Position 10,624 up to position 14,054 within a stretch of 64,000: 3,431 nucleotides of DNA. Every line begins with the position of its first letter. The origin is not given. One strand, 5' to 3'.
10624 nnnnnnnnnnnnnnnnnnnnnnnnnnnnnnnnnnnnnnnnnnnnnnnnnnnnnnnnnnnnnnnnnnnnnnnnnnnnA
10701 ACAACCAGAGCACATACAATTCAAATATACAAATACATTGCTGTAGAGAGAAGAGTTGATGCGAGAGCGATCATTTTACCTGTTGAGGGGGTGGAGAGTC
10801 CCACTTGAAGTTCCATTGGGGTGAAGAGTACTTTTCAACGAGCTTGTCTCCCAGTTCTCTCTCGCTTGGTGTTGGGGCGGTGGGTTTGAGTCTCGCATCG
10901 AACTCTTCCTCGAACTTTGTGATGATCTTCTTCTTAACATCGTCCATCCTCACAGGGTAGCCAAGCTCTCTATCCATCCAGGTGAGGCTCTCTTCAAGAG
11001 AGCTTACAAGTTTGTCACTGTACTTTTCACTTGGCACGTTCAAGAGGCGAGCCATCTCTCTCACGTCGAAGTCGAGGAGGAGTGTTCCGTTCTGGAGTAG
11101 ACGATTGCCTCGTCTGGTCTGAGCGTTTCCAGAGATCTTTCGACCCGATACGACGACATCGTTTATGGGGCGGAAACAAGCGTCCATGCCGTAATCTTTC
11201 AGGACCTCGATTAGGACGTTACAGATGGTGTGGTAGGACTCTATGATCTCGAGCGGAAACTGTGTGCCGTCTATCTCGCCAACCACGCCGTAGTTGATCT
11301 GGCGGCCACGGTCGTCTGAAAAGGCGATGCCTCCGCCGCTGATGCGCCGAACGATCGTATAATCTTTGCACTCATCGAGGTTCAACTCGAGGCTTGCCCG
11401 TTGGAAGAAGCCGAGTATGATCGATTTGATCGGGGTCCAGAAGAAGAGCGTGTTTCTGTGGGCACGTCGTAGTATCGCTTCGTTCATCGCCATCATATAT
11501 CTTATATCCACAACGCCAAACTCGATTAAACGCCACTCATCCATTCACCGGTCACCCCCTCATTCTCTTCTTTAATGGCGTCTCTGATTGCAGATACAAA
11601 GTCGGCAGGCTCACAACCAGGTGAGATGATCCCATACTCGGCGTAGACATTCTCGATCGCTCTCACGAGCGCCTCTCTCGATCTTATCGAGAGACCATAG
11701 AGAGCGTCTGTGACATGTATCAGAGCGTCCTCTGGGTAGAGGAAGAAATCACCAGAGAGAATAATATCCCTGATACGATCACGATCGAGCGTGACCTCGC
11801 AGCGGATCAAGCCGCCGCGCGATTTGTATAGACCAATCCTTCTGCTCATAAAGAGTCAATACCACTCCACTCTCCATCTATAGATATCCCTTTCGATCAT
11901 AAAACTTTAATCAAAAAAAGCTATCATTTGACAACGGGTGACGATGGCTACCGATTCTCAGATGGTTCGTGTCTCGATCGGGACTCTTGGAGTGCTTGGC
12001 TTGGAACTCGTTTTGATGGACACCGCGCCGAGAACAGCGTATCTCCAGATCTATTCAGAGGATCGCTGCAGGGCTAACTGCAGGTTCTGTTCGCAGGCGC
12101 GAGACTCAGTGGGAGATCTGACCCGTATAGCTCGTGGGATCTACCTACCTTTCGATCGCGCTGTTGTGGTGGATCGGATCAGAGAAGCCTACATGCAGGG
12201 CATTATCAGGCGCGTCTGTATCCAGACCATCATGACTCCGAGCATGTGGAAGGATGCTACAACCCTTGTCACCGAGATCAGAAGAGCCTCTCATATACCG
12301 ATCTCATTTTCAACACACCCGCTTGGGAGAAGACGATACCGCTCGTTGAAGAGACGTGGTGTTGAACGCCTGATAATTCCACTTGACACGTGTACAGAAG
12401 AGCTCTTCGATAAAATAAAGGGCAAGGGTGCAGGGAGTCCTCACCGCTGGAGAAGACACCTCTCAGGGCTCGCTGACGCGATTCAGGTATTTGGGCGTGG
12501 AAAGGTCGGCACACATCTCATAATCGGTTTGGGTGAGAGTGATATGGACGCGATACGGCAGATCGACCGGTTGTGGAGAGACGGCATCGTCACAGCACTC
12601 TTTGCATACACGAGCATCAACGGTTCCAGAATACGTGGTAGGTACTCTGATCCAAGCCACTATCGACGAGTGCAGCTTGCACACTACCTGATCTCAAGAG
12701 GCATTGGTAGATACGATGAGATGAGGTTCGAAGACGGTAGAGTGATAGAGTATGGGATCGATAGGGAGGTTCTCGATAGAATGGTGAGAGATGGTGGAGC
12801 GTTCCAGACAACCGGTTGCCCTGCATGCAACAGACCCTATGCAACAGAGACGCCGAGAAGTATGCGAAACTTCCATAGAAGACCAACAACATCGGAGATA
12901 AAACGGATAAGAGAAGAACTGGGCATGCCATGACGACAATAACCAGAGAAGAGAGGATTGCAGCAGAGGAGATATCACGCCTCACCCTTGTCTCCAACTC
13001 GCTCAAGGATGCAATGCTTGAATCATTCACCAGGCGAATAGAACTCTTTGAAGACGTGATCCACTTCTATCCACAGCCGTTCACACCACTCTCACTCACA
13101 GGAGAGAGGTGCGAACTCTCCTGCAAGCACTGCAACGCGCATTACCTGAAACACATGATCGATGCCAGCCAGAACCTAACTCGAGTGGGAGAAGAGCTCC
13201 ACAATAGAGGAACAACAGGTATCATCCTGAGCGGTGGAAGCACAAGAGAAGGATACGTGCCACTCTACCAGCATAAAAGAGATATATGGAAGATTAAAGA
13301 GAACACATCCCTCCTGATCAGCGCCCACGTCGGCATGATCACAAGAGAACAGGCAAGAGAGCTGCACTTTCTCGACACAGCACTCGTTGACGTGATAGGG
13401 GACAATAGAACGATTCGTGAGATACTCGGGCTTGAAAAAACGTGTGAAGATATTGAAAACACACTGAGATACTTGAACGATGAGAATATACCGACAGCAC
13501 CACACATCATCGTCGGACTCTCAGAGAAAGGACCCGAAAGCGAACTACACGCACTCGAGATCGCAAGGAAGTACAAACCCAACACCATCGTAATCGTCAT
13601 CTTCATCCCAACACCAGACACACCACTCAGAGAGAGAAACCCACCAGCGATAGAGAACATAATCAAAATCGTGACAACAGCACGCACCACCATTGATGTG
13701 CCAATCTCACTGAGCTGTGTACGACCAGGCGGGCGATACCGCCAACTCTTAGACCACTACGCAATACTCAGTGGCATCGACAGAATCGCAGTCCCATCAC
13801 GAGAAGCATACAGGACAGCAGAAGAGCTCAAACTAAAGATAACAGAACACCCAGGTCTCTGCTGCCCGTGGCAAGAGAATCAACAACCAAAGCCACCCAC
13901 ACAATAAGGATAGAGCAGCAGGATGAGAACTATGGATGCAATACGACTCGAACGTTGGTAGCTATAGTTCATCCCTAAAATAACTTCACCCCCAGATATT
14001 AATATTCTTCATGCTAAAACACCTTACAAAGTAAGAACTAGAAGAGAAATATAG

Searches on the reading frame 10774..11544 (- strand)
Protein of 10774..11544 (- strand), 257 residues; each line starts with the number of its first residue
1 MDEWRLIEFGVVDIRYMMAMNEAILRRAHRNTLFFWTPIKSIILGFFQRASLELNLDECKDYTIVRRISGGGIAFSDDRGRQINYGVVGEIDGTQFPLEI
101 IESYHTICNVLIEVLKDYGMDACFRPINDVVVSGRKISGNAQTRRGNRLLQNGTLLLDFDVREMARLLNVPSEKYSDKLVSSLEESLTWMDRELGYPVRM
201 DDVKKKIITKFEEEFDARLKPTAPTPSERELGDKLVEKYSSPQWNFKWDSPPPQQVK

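Call 63: search_protein_families(library=pfam, proteins=[window:10774-11544:-], max_evalue=0.0001)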
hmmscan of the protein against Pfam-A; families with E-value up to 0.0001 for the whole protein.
window:10774-11544:- (257 aa): 2 families
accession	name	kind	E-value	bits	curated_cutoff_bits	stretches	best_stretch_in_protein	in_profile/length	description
PF21948.1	LplA-B_cat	-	9.4e-43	146.9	27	1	13-212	1-200/200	Lipoyl protein ligase A/B catalytic domain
PF03099.24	BPL_LplA_LipB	-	6e-08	33.1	21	1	58-160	22-133/133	Biotin/lipoate A/B protein ligase family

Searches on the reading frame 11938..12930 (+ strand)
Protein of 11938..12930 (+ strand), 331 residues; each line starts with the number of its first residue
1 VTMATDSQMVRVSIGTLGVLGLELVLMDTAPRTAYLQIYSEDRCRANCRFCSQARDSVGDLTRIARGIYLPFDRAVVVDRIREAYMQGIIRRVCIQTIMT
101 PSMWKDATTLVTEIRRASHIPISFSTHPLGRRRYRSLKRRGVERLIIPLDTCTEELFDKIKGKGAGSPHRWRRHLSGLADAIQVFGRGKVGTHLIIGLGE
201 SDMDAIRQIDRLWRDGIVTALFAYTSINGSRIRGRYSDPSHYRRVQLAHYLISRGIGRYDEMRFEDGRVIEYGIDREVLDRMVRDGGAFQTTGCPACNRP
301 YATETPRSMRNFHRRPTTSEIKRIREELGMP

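Call 64: search_protein_families(library=pfam, proteins=[window:11938-12930:+], max_evalue=0.0001)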
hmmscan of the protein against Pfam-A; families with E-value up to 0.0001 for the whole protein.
window:11938-12930:+ (331 aa): 1 family
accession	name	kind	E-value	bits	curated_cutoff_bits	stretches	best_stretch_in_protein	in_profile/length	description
PF04055.27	Radical_SAM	-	4.7e-13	50.1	29.5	1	42-204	5-160/166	Radical SAM superfamily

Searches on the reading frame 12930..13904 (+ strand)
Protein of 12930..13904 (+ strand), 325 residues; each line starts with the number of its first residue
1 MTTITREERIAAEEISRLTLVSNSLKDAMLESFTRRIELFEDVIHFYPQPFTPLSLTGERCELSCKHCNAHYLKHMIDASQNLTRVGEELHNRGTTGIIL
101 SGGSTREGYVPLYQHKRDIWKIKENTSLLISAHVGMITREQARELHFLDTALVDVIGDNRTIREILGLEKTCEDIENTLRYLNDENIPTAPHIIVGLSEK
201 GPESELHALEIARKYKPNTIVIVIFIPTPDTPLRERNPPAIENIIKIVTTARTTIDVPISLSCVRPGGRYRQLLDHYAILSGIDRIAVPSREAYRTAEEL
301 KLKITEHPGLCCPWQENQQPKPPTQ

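Call 64: search_protein_families(library=pfam, proteins=[window:12930-13904:+], max_evalue=0.0001)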
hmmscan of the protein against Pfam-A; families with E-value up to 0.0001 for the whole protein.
window:12930-13904:+ (325 aa): 1 family
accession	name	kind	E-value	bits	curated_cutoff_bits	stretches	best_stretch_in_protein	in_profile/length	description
PF04055.27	Radical_SAM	-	2.3e-08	34.8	29.5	1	57-199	3-153/166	Radical SAM superfamily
